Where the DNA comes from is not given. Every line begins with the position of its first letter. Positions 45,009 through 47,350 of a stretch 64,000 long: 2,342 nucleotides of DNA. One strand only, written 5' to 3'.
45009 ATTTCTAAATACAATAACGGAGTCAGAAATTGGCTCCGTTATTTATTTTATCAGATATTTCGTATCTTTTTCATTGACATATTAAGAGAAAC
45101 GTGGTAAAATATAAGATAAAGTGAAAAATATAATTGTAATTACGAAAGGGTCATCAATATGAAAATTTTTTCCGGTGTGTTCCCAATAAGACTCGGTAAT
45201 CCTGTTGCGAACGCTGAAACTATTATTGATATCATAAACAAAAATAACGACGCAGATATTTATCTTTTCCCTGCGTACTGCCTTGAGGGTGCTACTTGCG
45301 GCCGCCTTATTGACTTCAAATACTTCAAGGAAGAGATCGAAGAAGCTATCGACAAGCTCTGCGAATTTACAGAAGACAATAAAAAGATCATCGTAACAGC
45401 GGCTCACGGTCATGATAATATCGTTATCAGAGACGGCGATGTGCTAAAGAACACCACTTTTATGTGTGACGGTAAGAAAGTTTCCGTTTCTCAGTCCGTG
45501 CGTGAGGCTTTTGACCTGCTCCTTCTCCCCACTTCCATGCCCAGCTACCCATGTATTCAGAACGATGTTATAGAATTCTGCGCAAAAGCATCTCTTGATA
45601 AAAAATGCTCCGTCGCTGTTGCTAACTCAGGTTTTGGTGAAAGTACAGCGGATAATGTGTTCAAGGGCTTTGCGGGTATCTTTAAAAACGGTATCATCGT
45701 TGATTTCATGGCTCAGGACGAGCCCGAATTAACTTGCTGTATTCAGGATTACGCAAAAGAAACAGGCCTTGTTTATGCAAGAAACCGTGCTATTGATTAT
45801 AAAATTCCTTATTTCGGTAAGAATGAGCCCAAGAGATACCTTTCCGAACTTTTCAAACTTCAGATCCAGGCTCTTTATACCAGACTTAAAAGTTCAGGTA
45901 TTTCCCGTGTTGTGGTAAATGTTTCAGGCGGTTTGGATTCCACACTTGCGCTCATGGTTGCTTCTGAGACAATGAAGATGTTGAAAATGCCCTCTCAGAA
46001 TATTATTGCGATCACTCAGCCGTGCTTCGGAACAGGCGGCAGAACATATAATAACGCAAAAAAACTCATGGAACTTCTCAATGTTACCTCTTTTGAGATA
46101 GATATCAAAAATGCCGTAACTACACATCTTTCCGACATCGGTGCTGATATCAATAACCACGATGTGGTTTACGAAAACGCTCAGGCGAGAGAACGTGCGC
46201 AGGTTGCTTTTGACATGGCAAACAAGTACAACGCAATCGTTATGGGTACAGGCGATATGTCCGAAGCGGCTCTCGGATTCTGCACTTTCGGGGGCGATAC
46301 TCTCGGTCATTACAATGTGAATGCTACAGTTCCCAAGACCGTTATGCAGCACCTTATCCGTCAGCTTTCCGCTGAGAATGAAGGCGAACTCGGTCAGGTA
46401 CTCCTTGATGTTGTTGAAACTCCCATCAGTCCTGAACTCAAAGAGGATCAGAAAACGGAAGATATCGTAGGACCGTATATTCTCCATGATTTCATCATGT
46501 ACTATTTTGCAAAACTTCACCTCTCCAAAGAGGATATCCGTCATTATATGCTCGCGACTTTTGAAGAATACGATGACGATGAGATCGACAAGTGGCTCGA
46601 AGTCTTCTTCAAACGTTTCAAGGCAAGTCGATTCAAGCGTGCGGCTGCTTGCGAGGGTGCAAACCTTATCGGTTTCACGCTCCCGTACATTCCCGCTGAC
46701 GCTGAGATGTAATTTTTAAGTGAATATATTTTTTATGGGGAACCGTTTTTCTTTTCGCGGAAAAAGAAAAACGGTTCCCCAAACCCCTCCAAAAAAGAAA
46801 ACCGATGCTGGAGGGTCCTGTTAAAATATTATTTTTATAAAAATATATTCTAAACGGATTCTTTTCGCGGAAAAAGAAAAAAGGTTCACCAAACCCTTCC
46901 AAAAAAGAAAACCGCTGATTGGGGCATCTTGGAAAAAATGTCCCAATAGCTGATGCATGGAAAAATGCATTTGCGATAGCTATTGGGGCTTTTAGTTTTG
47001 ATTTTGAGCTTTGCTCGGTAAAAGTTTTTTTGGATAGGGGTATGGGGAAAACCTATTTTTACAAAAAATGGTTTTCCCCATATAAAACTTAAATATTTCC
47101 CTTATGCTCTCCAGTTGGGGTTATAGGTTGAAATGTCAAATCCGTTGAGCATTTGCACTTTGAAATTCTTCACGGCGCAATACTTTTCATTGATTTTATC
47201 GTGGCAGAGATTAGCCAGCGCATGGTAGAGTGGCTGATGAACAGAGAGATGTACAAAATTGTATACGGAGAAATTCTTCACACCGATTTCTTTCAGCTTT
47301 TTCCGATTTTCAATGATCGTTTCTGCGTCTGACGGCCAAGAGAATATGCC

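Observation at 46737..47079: Expanded copy of the module with an internal ~60-bp direct duplication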

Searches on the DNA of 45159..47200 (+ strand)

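Call 10: search_rna_families(source=window, start=46600, end=47200, threshold=evalue, max_evalue=10)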
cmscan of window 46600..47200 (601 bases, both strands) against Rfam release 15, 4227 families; matches with E-value up to 10: 66.
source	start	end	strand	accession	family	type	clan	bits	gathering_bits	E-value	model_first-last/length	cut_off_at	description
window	46733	46781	-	RF03223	mir-2209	Gene; miRNA;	-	36.4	70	3.9e-06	1-63/63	no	mir-2209 microRNA precursor family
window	46727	46787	+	RF03642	MIR5743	Gene; miRNA;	-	26.6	111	0.0082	1-81/81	no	MIR5743 microRNA precursor family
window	46731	46785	+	RF04157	MIR9486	Gene; miRNA;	-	26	100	0.0053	1-119/119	no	MIR9486 microRNA precursor family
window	46734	46785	-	RF03640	mir-3747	Gene; miRNA;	-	25.1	63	0.011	1-67/67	no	mir-3747 microRNA precursor family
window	46721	46790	-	RF03323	mir-3613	Gene; miRNA;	-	24.6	91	0.0083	1-86/86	no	mir-3613 microRNA precursor family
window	46735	46782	+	RF03861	mir-4484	Gene; miRNA;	-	24.4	90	0.059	1-89/89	no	mir-4484 microRNA precursor family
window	46732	46861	+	RF03096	RAGATH-19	Gene; sRNA;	-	24.2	85.6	0.15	1-141/141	no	RAGATH-19 RNA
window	46732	46785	-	RF03642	MIR5743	Gene; miRNA;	-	24.1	111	0.039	1-81/81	no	MIR5743 microRNA precursor family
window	46722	46821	+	RF01859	Phe_leader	Cis-reg; leader;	-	23.4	55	0.16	1-125/125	no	Phenylalanine leader peptide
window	46729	46785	-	RF04174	MIR4208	Gene; miRNA;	-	23.1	140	0.42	1-191/191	no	MIR4208 microRNA precursor family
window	46734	46783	-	RF04134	MIR7504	Gene; miRNA;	-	22.4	83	0.22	1-124/124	no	MIR7504 microRNA precursor family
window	47040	47081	-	RF03171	mir-1012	Gene; miRNA;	-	21.3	70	0.19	1-59/59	no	mir-1012 microRNA precursor family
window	46731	46784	-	RF04112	MIR5512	Gene; miRNA;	-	21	139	0.27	1-132/132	no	MIR5512 microRNA precursor family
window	46764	46881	-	RF00515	PyrR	Cis-reg;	-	20.9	54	1.9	1-115/115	no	PyrR binding site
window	46715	46794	-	RF04088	MIR812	Gene; miRNA;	-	20.7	80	7.2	1-205/205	no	MIR812 microRNA precursor family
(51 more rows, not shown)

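Call 82: search_rna_families(sources=[L014, L025, L069, L022, L094, L057, L067, L081, L036, L021, L110, L097, L101, L052, L002], threshold=gathering)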
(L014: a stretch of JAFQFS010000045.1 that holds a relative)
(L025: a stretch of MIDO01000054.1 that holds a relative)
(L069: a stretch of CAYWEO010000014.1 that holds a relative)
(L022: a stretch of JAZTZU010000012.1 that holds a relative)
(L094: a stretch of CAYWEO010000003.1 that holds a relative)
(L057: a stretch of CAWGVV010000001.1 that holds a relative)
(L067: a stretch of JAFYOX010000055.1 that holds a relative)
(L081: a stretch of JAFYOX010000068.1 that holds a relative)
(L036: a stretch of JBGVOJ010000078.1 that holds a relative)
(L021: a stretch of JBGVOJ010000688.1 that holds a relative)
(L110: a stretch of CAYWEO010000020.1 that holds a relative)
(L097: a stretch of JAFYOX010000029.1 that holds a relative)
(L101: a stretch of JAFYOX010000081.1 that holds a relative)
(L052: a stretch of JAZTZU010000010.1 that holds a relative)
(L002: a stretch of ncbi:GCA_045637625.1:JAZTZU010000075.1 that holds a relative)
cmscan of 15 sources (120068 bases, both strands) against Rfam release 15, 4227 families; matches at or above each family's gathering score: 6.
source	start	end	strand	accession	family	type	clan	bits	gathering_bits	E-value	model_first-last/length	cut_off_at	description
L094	6711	6783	-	RF00005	tRNA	Gene; tRNA;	CL00001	70.5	29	4.2e-13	1-71/71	no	tRNA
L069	4992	5065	+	RF00005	tRNA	Gene; tRNA;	CL00001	68.1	29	1.9e-12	1-71/71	no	tRNA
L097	6525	6707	-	RF00168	Lysine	Cis-reg; riboswitch;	-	63.9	30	4.2e-14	1-182/182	no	Lysine riboswitch aptamer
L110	3745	3817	+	RF00005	tRNA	Gene; tRNA;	CL00001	63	29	4.9e-11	1-71/71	no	tRNA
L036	3167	3238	-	RF00005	tRNA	Gene; tRNA;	CL00001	62.2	29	8.5e-11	1-71/71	no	tRNA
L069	4744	4826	-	RF00005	tRNA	Gene; tRNA;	CL00001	50.3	29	1.6e-07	1-71/71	no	tRNA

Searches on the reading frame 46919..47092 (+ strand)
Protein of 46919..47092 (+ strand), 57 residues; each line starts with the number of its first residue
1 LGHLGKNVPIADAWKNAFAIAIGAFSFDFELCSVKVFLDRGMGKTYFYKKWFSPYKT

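Call 85: find_encoding_contigs(protein=window:46919-47092:+, flank=600, max_places=10)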
Protein window:46919-47092:+ (57 aa): no gene with exactly this product is on record in the collection.

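Call 87: find_encoding_contigs(protein=window:46919-47089:+, flank=600, max_places=10)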
Protein seq(57 aa) (57 aa): no gene with exactly this product is on record in the collection.
